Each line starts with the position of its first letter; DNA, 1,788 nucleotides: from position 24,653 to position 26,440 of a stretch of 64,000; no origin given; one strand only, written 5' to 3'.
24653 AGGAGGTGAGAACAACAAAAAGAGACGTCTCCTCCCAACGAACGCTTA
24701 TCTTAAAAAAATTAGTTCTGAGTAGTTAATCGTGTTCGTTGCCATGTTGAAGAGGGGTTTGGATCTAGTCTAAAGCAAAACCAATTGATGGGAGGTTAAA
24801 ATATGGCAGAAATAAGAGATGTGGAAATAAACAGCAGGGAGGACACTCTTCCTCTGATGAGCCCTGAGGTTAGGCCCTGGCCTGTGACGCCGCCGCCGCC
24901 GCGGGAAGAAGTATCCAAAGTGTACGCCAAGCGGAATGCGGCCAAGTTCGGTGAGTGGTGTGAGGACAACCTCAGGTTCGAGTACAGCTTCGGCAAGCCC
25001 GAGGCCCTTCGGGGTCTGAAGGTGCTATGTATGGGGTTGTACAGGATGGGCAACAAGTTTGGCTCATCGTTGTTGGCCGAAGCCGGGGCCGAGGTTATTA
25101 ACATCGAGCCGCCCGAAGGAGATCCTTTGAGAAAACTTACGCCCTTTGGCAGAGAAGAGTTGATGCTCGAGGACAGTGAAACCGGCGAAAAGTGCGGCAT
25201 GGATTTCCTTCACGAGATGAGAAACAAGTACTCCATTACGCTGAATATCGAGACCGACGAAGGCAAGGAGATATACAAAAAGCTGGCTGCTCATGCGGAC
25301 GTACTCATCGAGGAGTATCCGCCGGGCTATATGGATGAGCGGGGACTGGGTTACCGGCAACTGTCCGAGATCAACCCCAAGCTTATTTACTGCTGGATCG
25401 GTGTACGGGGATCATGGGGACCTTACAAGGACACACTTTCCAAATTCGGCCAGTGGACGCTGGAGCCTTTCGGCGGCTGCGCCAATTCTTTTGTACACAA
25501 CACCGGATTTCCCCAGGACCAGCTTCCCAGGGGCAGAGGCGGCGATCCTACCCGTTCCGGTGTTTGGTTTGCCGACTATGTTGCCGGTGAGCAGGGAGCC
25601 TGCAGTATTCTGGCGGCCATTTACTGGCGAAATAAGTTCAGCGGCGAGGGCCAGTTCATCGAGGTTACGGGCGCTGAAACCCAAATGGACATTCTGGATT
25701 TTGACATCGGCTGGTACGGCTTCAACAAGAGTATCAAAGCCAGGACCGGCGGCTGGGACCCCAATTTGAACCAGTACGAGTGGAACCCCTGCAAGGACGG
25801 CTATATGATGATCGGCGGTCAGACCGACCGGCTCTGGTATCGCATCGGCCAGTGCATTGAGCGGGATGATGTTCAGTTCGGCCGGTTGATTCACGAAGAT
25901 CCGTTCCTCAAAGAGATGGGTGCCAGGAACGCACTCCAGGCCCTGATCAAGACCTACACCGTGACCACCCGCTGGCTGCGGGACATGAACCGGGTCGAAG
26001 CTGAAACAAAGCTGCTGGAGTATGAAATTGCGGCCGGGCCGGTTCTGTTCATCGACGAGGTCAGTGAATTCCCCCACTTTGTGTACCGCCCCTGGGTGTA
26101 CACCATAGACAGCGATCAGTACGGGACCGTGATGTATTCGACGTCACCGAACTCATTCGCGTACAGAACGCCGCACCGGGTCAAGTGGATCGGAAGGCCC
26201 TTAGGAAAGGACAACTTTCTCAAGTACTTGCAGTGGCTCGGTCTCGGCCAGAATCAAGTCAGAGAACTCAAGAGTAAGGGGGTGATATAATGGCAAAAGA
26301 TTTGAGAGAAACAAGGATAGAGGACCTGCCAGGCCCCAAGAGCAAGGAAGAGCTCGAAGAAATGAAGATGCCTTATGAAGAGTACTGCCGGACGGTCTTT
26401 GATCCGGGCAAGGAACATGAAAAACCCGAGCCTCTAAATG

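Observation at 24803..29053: Five-gene module of two extended family III CoA-transferase paralogues and three small Cys/Trp-rich proteins of no recognisable family, beside a PAS-PAS-GAF sigma-54 activator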

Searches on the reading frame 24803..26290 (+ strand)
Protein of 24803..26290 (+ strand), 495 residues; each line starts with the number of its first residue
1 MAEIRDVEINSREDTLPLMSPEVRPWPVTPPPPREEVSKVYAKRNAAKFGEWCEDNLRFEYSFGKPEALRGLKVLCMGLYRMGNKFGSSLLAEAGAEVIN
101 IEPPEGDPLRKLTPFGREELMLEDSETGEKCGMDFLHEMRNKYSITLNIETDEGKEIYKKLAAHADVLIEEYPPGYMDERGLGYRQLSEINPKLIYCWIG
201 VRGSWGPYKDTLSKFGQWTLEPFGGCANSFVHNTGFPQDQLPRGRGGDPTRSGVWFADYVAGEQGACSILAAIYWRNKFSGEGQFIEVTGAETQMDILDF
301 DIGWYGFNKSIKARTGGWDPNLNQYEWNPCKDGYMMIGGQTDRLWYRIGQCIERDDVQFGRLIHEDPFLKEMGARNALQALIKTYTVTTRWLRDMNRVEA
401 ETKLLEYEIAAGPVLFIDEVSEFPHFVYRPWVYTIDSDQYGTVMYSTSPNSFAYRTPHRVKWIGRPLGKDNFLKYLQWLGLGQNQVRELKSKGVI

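Call 5: search_protein_families(library=pfam, proteins=[window:24803-26290:+], max_evalue=0.01)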
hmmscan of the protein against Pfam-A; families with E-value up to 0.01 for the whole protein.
window:24803-26290:+ (495 aa): 1 family
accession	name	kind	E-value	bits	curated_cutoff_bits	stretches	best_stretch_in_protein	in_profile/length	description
PF02515.22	CoA_transf_3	-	3e-67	227.7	23.3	1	69-470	1-365/366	CoA-transferase family III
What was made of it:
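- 24803..26290 (+): Subunit A: divergent family III CoA-transferase paralogue (495 aa) with a 68-aa N-terminal extension. PF02515 3e-67 (call 5).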

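Call 7: search_protein_families(library=ncbifam, proteins=[window:24803-26290:+], max_evalue=0.1)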
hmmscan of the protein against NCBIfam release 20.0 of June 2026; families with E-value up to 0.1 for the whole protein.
window:24803-26290:+ (495 aa): 6 families
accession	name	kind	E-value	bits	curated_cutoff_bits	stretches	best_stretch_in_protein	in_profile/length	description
NF041294.1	Scnl_mescCoAtase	equivalog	3.2e-36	125.3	700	1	68-438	3-343/381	succinyl-CoA:mesaconate CoA-transferase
NF003809.0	PRK05398.1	subfamily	6.2e-33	114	442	2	67-292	3-202/416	formyl-CoA transferase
TIGR03253.1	oxalate_frc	equivalog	2.2e-31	109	504.2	2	68-289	3-198/416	formyl-CoA transferase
NF052585.1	SucGlutTfsCaiB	equivalog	1.1e-30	106.5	750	1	67-444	6-354/394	succinate--glutarate CoA-transferase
NF008511.0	PRK11430.1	equivalog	8.1e-24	84.4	522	1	70-426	11-332/381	CoA:oxalate CoA-transferase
NF002914.1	PRK03525.1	equivalog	4.8e-18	65.3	413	1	68-495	9-397/400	L-carnitine CoA-transferase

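Call 16: find_encoding_contigs(protein=window:24803-26290:+, flank=10000, max_places=3)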
Protein window:24803-26290:+ (495 aa): no gene with exactly this product is on record in the collection.
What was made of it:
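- Tried and rejected: An exact look-up of A in the assembly collection found nothing, so the source genome was not identified (call 16).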

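Call 17: search_solved_structures(query=window:24803-26290:+, max_evalue=1e-10, show_alignments=2)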
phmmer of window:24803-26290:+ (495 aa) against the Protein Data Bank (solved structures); distinct sequences matched with E-value up to 1e-10: 26.
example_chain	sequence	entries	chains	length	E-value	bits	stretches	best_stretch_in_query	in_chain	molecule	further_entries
4ed9_A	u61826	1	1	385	4.7e-29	104.6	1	69-429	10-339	CAIB/BAIF family protein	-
10uh_A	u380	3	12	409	1.2e-22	83.5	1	69-495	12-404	Formyl-coenzyme a transferase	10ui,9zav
9br6_A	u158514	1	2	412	2.8e-22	82.3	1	68-348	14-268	Succinate--hydroxymethylglutarate CoA-transferase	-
9br7_A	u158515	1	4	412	3.9e-22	81.8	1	68-348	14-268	Succinate--hydroxymethylglutarate CoA-transferase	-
4hl6_A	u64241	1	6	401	6.7e-19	71.1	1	70-425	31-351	Uncharacterized protein YfdE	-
3ubm_A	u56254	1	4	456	1.3e-18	70.1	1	69-293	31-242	Formyl-CoA:oxalate CoA-transferase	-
9fn0_A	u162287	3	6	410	1.1e-17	67.1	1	86-453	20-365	Subunit of Benzylsuccinate CoA-transferase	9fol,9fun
1pt5_A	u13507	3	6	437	3.4e-15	58.9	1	69-236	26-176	Hypothetical protein yfdW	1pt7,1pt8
1pqy_A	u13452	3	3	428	3.5e-15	58.8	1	69-236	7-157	Hypothetical protein yfdW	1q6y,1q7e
9fn0_B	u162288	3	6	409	2.6e-13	52.7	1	68-491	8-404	Subunit of Benzylsuccinate CoA-transferase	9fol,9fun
1xk6_A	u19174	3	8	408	1.1e-12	50.6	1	139-494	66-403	Crotonobetainyl-CoA:carnitine CoA-transferase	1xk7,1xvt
1xa3_A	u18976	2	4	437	1.5e-12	50.1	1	139-494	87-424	Crotonobetainyl-CoA:carnitine CoA-transferase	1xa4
1p5h_A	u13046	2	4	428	1.5e-12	50.1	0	140-295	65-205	Formyl-coenzyme A transferase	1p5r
2vjq_A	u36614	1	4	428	2.5e-12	49.5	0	139-294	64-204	FORMYL-COENZYME A TRANSFERASE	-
5yit_A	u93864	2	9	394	2.7e-12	49.3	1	69-208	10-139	CoA transferase III | Uncharacterized protein Rv3272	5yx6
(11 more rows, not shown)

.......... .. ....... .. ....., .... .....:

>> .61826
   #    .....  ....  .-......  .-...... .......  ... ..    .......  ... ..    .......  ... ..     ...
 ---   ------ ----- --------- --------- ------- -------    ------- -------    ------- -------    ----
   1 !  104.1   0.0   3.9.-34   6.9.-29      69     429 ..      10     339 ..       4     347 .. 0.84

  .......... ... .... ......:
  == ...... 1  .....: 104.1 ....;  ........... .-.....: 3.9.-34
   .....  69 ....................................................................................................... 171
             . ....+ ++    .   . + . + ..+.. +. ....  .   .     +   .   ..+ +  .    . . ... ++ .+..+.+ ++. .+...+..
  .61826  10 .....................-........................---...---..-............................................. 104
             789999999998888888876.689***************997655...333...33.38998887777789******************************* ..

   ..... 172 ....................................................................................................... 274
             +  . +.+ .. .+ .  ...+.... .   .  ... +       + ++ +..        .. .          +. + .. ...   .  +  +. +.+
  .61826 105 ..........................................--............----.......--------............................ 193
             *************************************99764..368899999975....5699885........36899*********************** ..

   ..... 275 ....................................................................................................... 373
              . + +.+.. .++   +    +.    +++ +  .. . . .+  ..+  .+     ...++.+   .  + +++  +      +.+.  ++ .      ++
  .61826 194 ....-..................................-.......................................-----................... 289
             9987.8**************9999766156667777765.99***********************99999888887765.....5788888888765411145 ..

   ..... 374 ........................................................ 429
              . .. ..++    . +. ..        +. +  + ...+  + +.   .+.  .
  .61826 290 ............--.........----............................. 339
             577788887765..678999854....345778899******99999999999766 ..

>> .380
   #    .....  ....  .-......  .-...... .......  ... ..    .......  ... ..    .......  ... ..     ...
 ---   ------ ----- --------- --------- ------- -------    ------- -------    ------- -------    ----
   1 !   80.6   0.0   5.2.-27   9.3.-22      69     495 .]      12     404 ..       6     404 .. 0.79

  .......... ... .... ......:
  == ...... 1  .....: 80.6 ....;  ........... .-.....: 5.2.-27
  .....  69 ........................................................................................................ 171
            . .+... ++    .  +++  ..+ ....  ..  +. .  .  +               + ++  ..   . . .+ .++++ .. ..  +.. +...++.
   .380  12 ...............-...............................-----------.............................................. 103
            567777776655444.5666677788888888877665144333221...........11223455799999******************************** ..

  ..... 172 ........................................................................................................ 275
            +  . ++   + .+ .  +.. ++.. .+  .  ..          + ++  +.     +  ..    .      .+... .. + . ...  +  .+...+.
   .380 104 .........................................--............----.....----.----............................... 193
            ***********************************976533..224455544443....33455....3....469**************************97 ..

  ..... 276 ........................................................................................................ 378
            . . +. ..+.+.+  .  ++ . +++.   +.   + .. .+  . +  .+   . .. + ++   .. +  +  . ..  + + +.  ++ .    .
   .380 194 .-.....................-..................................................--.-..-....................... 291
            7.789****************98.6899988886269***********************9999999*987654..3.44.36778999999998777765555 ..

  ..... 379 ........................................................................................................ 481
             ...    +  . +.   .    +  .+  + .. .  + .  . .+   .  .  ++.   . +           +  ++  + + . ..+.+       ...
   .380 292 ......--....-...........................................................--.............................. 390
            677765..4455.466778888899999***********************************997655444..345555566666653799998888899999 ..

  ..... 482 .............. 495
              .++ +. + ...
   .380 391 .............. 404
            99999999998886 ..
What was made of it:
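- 24803..26290 (+): The best PDB match is 4ed9 at 5e-29 (call 17).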

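Call 70: search_protein_families(library=padloc, proteins=[window:24803-26290:+], max_evalue=0.01)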
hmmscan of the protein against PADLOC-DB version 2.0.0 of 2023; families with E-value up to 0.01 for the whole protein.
window:24803-26290:+ (495 aa): 0 families
